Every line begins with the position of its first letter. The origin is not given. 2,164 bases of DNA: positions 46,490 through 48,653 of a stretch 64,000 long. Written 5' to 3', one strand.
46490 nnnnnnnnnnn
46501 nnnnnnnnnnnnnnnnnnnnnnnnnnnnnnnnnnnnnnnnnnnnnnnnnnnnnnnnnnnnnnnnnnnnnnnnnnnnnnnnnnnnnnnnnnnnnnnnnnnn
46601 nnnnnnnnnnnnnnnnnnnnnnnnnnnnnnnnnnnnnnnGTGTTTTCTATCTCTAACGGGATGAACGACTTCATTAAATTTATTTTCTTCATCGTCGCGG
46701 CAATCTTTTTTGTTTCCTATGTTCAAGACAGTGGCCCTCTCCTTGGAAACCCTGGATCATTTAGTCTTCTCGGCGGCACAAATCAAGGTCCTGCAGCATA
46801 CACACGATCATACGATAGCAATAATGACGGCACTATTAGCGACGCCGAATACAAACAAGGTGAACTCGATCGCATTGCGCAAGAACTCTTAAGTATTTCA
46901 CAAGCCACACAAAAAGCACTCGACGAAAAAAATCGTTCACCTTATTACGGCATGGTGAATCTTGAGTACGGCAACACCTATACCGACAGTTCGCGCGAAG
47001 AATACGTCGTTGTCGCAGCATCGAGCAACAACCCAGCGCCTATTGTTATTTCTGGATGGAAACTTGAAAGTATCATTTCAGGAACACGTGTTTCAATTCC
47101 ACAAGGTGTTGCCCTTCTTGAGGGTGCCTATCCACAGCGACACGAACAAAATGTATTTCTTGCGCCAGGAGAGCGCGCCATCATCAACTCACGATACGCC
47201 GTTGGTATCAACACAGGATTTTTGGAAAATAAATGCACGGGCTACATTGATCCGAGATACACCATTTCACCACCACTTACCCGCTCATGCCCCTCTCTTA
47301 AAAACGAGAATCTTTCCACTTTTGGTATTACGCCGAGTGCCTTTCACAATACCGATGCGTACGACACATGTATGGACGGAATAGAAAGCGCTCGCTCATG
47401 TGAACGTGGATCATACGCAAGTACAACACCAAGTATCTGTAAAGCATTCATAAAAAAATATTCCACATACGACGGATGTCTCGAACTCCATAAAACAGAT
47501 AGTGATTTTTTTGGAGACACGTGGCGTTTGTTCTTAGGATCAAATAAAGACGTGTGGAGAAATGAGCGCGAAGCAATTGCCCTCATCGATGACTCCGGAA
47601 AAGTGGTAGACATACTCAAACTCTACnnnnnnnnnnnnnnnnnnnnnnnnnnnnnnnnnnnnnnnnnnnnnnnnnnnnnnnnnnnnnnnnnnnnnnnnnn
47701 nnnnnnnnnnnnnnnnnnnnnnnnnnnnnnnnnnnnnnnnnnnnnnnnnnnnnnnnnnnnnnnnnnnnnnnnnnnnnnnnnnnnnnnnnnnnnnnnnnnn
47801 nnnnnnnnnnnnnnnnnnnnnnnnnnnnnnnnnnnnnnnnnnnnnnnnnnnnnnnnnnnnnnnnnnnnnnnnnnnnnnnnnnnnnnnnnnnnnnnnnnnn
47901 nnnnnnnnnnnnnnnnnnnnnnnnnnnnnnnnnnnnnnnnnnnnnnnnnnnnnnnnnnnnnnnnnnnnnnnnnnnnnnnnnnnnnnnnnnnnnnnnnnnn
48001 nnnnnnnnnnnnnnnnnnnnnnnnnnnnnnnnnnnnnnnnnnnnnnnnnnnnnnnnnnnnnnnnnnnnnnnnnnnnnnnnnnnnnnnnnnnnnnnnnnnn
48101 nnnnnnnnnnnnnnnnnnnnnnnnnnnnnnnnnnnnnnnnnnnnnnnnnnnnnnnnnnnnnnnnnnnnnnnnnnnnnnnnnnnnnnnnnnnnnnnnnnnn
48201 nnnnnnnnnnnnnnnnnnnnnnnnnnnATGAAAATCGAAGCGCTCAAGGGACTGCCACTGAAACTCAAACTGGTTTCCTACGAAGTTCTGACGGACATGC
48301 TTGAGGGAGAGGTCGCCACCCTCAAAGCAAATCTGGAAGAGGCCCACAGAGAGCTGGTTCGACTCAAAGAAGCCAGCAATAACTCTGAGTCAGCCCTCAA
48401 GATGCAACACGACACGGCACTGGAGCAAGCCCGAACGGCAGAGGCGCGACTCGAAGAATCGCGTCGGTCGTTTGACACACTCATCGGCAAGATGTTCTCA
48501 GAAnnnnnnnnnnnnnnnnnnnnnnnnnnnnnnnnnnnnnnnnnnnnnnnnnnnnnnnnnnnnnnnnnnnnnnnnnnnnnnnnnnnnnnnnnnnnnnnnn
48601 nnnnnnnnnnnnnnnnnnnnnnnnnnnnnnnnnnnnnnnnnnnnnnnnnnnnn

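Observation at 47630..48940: Tandem array of three autonomous micro-gene units (promoter-RBS-ORF-terminator, three times)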

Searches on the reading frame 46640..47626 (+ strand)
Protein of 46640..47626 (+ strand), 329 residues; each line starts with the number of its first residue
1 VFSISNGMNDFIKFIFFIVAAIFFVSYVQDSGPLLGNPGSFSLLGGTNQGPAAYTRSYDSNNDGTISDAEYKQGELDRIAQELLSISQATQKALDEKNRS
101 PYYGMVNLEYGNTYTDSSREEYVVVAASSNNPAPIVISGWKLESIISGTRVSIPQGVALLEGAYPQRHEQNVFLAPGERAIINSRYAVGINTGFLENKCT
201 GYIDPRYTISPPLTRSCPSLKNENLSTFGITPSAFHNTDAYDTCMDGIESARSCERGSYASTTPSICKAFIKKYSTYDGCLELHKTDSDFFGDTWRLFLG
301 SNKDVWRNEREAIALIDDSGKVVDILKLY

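Call 9: search_protein_families(library=pfam, proteins=[window:46640-47626:+], max_evalue=1)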
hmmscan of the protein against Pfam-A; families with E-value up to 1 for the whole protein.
window:46640-47626:+ (329 aa): 3 families
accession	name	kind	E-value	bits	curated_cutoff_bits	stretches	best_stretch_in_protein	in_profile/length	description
PF00932.25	LTD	-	0.0002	22.1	34.3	1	117-185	22-70/109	Lamin Tail Domain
PF00036.39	EF-hand_1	-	0.054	13.5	25.4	1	57-73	8-24/29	EF hand domain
PF13202.12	EF-hand_5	-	0.063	13.2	25.9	1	57-73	7-23/25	EF hand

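Call 10: search_protein_families(library=phrogs, proteins=[window:46640-47626:+], max_evalue=1)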
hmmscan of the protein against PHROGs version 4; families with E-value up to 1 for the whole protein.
window:46640-47626:+ (329 aa): 0 families

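Call 31: find_related_loci(query=A2, collection=metagenome_contigs, flank=5000)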
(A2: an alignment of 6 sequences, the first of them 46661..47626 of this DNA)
Query A2 (322 aa) in metagenome_contigs; peptide patterns used: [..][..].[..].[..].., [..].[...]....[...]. (x = any residue, [..] = any of these).
100 stretches matched a pattern, but none encodes a relative of the query by tblastn (E <= 1e-3).

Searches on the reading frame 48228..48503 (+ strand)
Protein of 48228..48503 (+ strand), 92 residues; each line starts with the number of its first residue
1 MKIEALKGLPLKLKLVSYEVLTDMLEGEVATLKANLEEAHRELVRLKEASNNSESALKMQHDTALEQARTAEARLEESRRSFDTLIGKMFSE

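Call 9: search_protein_families(library=pfam, proteins=[window:48228-48503:+], max_evalue=1)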
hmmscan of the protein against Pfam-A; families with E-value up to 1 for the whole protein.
window:48228-48503:+ (92 aa): 3 families
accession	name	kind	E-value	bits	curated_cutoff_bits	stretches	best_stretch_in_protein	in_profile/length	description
PF06102.17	RRP36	-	0.0064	16.9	27.1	1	17-79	50-114/165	rRNA biogenesis protein RRP36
PF11464.13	Rbsn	-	0.075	13.1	26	1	28-46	24-42/42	Rabenosyn Rab binding domain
PF24627.1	PUMA_CC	-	0.18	12.2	30.1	1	28-55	44-71/74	PUMA coiled-coil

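Call 10: search_protein_families(library=phrogs, proteins=[window:48228-48503:+], max_evalue=1)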
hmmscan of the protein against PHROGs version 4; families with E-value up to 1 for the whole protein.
window:48228-48503:+ (92 aa): 10 families
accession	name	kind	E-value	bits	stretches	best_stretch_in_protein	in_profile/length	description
phrog_25355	-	unknown function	0.014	16.6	1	18-58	16-56/126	-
phrog_991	-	tail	0.067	11.6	1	5-57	204-262/1966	tail length tape measure protein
phrog_36773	-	unknown function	0.084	13.5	1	13-68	50-103/182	-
phrog_2433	-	unknown function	0.15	12.8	1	26-75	20-69/230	-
phrog_4479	-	head and packaging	0.16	13.3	1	30-58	39-67/84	terminase small subunit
phrog_3149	-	unknown function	0.19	13.4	1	48-78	22-52/61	-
phrog_12957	-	unknown function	0.2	12.8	1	41-80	72-111/131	-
phrog_13897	-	unknown function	0.33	11.8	1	60-80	10-30/43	-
phrog_34232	-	unknown function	0.36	11.9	1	12-61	6-54/71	-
phrog_95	-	integration and excision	0.38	10.2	1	23-79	451-509/651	integrase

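Call 12: find_homologous_proteins(query=window:48228-48503:+, max_evalue=0.01)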
Query window:48228-48503:+ (92 aa): 1 proteins with E <= 0.01 among 11 candidates.
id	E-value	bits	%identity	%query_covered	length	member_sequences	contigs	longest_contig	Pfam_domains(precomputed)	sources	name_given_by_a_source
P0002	2.8e-48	179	100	100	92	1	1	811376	-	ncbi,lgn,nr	ncbi:hypothetical protein IPJ70_02970 [Candidatus Campbellbacteria bacterium]|nr:MAG: hypothetical p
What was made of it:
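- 48228..48506 (+): Gene B: 92 aa, acidic, helix-rich, orphan. RBS AAGGAGG at 48216-48222. The only database match is itself (IPJ70_02970, call 12).
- Source organism: B is identical to IPJ70_02970 of a Candidatus Campbellbacteria bacterium, on an 811-kb contig (call 12). B has no homologue other than itself among 5.8 billion clusters (call 12).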

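Call 22: find_related_loci(query=window:48228-48503:+, collection=viral_contigs, flank=5000)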
Query window:48228-48503:+ (92 aa) in viral_contigs; peptide patterns used: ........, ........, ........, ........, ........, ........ (x = any residue, [..] = any of these).
24 stretches matched a pattern, but none encodes a relative of the query by tblastn (E <= 1e-3).

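Call 49: search_protein_families(library=padloc, proteins=[window:48228-48503:+], max_evalue=1)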
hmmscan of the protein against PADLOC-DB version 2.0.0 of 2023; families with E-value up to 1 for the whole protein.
window:48228-48503:+ (92 aa): 0 families

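Call 50: search_protein_families(library=ncbifam, proteins=[window:48228-48503:+], max_evalue=1)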
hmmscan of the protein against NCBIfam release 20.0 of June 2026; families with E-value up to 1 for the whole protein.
window:48228-48503:+ (92 aa): 7 families
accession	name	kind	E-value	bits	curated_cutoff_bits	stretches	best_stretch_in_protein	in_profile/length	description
TIGR02971.1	heterocyst_DevB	subfamily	0.00011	21.7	129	1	26-84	103-160/327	ABC exporter membrane fusion protein, DevB family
TIGR04320.1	Surf_Exclu_PgrA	domain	0.0086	15.4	70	1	25-77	254-305/360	SEC10/PgrA surface exclusion domain-containing protein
TIGR01843.1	type_I_hlyD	subfamily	0.014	14.4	208.65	1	9-83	191-265/422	HlyD family type I secretion periplasmic adaptor subunit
NF052504.1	sll1863_fam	domain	0.016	15.4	35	1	27-71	40-84/93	sll1863 family stress response protein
TIGR04211.1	SH3_and_anchor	equivalog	0.016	14.8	65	1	24-85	98-158/198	TIGR04211 family SH3 domain-containing protein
NF006435.1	PRK08724.1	equivalog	0.043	12.6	580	1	24-87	366-430/672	flagellar filament capping protein FliD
NF038348.1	T2SS_HK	subfamily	0.19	10.1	450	1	21-85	247-307/574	histidine kinase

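Call 60: search_dna_similar(query=window:48228-48503:+, collection=phages, mode=protein, max_evalue=1)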
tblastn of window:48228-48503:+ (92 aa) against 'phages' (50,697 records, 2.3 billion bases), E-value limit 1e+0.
No match.

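Call 86: search_solved_structures(query=window:48228-48503:+, max_evalue=1)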
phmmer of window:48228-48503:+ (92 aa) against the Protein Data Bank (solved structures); distinct sequences matched with E-value up to 1: 5.
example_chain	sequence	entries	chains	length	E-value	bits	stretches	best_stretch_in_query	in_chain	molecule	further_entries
3jqh_A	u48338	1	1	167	0.0021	21.8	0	8-71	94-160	C-type lectin domain family 4 member M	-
9s7r_A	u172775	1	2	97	0.019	18.8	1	27-85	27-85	MID1sc9_4xE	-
5od1_A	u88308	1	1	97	0.29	15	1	27-85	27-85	MID1sc10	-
5od9_A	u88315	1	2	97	0.54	14.1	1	27-85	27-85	MID1sc9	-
6j5i_H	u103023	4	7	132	0.88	13.5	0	15-67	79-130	ATP synthase subunit delta, mitochondrial | ATP synthase F(1) complex subunit delta, mitochondrial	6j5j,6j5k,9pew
